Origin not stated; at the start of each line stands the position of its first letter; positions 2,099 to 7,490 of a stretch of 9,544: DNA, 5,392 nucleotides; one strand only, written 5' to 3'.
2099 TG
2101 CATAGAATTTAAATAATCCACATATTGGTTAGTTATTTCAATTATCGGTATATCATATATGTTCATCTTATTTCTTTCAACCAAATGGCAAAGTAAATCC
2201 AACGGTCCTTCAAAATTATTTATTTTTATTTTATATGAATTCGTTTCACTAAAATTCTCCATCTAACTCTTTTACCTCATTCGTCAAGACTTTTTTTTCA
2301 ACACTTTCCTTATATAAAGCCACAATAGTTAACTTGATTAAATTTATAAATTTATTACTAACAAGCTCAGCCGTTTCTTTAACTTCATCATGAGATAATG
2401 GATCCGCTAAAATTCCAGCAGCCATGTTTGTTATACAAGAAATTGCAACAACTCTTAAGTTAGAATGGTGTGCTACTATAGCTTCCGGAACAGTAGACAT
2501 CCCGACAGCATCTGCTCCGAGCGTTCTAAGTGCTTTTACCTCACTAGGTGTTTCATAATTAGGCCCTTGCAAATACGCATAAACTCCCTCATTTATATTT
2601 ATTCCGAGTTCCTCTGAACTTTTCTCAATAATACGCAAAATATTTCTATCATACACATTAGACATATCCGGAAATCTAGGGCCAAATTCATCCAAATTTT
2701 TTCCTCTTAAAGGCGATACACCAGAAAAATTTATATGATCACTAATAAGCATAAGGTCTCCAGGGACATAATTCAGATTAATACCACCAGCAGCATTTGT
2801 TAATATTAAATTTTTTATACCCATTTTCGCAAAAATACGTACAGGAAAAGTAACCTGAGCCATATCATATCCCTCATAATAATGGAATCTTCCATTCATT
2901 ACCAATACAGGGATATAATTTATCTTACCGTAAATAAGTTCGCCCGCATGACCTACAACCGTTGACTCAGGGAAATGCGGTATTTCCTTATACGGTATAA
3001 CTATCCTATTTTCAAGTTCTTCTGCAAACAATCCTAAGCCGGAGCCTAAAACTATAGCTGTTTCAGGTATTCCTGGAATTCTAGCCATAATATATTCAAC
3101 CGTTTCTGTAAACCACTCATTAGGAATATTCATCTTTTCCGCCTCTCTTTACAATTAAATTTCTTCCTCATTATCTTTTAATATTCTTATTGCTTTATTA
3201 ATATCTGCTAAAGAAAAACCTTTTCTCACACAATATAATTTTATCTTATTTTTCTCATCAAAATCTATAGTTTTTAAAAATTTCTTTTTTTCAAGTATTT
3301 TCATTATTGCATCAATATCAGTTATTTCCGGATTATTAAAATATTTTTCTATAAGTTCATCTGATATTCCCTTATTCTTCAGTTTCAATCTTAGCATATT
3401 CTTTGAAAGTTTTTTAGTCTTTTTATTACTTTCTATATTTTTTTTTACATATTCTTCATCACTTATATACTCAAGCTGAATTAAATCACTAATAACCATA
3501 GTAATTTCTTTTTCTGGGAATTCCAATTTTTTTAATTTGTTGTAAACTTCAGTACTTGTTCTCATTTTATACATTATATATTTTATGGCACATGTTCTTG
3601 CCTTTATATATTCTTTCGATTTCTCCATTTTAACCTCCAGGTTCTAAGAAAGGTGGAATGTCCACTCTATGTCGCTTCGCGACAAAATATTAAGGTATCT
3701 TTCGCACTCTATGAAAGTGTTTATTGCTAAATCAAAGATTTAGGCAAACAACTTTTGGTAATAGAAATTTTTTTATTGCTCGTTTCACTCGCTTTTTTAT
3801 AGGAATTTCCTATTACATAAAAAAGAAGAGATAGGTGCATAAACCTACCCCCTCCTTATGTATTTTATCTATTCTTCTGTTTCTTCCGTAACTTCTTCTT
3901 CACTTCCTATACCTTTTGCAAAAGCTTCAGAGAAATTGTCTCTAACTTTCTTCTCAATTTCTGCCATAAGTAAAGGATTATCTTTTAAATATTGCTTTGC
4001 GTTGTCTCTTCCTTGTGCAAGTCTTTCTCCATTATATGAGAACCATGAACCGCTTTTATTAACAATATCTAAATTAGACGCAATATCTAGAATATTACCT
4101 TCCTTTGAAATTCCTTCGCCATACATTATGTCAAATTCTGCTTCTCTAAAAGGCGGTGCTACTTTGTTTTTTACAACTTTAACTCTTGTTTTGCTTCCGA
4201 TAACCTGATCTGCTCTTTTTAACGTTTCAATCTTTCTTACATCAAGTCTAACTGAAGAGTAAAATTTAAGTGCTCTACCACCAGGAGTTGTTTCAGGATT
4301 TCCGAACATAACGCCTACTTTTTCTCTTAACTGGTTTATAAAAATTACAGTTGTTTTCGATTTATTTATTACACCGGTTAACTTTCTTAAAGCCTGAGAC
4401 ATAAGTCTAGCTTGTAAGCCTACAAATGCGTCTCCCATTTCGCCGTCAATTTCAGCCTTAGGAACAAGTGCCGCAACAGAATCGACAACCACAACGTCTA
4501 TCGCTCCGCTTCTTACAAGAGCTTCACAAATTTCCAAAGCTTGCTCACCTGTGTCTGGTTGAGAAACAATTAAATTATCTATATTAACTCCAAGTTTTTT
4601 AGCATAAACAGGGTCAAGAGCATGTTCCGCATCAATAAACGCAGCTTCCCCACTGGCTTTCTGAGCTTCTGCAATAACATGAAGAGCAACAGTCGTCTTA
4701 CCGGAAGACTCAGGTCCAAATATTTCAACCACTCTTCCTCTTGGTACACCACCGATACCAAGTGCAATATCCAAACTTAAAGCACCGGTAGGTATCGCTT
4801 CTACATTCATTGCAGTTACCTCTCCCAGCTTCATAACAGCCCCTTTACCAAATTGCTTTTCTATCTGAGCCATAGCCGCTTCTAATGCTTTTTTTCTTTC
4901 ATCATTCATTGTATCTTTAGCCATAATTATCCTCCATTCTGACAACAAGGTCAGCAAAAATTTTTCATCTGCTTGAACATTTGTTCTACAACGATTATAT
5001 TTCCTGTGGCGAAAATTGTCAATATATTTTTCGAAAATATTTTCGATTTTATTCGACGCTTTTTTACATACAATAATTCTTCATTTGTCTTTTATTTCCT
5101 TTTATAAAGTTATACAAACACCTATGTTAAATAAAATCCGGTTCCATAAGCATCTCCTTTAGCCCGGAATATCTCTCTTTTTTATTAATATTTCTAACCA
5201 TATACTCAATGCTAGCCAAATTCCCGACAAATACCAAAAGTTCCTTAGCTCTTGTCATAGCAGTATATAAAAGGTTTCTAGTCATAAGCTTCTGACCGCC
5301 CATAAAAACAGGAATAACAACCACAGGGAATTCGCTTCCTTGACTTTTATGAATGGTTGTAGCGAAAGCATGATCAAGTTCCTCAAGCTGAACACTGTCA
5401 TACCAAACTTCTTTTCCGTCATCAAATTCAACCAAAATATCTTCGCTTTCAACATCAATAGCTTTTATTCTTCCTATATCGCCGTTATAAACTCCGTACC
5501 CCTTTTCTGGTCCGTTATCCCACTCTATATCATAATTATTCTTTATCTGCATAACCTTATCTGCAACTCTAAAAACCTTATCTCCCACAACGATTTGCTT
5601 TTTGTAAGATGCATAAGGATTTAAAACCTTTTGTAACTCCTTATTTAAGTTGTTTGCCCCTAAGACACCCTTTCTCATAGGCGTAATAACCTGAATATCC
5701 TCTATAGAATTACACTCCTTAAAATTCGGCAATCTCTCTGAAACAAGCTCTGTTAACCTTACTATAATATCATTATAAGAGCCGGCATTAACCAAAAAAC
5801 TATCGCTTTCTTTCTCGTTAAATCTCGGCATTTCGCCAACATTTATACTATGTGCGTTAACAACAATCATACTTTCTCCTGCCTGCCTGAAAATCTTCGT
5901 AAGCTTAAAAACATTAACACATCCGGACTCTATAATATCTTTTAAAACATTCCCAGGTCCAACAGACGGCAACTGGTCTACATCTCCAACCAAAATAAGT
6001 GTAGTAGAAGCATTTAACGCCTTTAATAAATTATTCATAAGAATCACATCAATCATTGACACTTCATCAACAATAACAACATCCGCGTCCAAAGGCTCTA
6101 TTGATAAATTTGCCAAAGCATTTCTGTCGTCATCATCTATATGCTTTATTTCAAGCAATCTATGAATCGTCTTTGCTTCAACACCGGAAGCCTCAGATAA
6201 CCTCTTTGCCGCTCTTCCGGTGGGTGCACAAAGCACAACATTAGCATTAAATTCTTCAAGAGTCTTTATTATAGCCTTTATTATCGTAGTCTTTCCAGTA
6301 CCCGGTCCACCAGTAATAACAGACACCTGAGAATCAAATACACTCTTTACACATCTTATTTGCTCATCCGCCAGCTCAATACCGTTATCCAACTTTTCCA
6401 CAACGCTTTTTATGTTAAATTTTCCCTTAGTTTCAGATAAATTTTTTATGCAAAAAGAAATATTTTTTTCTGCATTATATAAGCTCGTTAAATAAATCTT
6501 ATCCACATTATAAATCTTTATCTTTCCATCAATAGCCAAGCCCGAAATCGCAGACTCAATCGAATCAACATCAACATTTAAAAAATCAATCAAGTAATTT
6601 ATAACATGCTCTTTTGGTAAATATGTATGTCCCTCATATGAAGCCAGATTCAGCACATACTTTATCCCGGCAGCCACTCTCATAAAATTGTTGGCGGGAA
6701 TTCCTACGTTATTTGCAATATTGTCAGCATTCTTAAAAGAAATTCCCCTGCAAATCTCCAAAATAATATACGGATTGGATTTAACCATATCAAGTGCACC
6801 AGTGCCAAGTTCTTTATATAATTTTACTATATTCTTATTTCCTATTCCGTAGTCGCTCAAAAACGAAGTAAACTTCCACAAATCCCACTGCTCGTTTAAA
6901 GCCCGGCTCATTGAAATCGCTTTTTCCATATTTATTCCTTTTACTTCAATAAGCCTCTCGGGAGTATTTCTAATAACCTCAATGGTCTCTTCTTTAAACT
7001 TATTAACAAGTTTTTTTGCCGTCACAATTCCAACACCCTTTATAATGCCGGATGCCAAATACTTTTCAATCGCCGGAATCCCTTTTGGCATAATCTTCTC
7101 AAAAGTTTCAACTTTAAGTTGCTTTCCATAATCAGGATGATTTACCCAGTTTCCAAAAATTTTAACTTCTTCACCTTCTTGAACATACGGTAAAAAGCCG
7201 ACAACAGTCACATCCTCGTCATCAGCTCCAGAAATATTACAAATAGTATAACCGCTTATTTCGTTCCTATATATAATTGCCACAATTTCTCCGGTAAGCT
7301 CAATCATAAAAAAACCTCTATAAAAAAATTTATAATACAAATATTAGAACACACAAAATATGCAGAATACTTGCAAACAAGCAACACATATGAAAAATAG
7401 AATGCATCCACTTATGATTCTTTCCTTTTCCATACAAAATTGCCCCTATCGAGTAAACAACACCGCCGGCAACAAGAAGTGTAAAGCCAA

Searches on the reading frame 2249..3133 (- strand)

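Call 89: search_protein_families(library=pfam, proteins=[window:2249-3133:-], max_evalue=0.001)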
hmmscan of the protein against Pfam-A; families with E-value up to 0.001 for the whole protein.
window:2249-3133:- (294 aa): 1 family
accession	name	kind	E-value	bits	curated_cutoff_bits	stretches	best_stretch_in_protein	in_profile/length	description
PF01048.26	PNP_UDP_1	-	2.4e-58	197.7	25.1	1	26-267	3-229/233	Phosphorylase superfamily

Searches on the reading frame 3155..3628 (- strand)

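Call 89: search_protein_families(library=pfam, proteins=[window:3155-3628:-], max_evalue=0.001)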
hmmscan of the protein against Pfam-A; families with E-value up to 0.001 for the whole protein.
window:3155-3628:- (157 aa): 3 families
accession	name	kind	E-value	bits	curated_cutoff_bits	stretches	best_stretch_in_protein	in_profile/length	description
PF21982.2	RecX_HTH1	-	1e-13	51.4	26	1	10-49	1-40/40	RecX, first three-helix domain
PF02631.22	RecX_HTH2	-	3.5e-07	30.8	26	1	56-95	1-40/42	RecX, second three-helix domain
PF21981.2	RecX_HTH3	-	3.8e-07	30.6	26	1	104-147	3-48/48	RecX, third three-helix domain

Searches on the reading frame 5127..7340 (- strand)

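Call 89: search_protein_families(library=pfam, proteins=[window:5127-7340:-], max_evalue=0.001)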
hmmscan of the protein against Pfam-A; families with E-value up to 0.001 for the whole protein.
window:5127-7340:- (737 aa): 19 families
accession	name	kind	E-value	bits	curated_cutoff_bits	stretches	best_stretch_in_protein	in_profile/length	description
PF13245.12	AAA_19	-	7.9e-43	146.3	25.1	1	327-462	1-134/134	AAA domain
PF13604.12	AAA_30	-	6.4e-41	140.6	27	1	323-505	2-174/191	AAA domain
PF14490.11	HHH_RecD2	-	3e-30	104.4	27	1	152-240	3-92/92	ATP-dependent RecD2 DNA helicase HHH domain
PF23139.1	OB_YrrC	-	6.1e-25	87.4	27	1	12-85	1-76/76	ATP-dependent DNA helicase YrrC, OB-fold domain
PF18335.7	SH3_13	-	6.9e-23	80.6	41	1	565-639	1-65/65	ATP-dependent RecD-like DNA helicase SH3 domain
PF13538.12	UvrD_C_2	-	5.2e-19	68.3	27.4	1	657-705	1-52/52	UvrD-like helicase C-terminal domain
PF01443.25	Viral_helicase1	-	9.9e-14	52.1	21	2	341-461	2-101/228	Viral superfamily 1 RNA helicase core domain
PF13086.12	AAA_11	-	2.4e-10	41.1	27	1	323-379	2-66/257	AAA domain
PF05970.20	PIF1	-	1.2e-07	32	25.9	1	336-491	21-194/223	PIF1-like helicase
PF14520.12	HHH_5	-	1.5e-06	29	27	0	100-148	7-55/57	Helix-hairpin-helix domain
PF05127.21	NAT10_TcmA_helicase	-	2.6e-06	27.9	22.7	1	341-443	1-114/176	RNA cytidine acetyltransferase NAT10/TcmA, helicase domain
PF13401.12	AAA_22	-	6.6e-06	26.9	27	1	338-452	6-122/130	AAA domain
PF02562.22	PhoH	-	0.00015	21.8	27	0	325-387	7-71/205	PhoH-like protein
PF03266.21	NTPase_1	-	0.00021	21.6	23.9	0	341-368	3-30/168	NTPase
PF01637.24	ATPase_2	-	0.00042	20.6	33.2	0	337-441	20-134/225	ATPase domain predominantly from Archaea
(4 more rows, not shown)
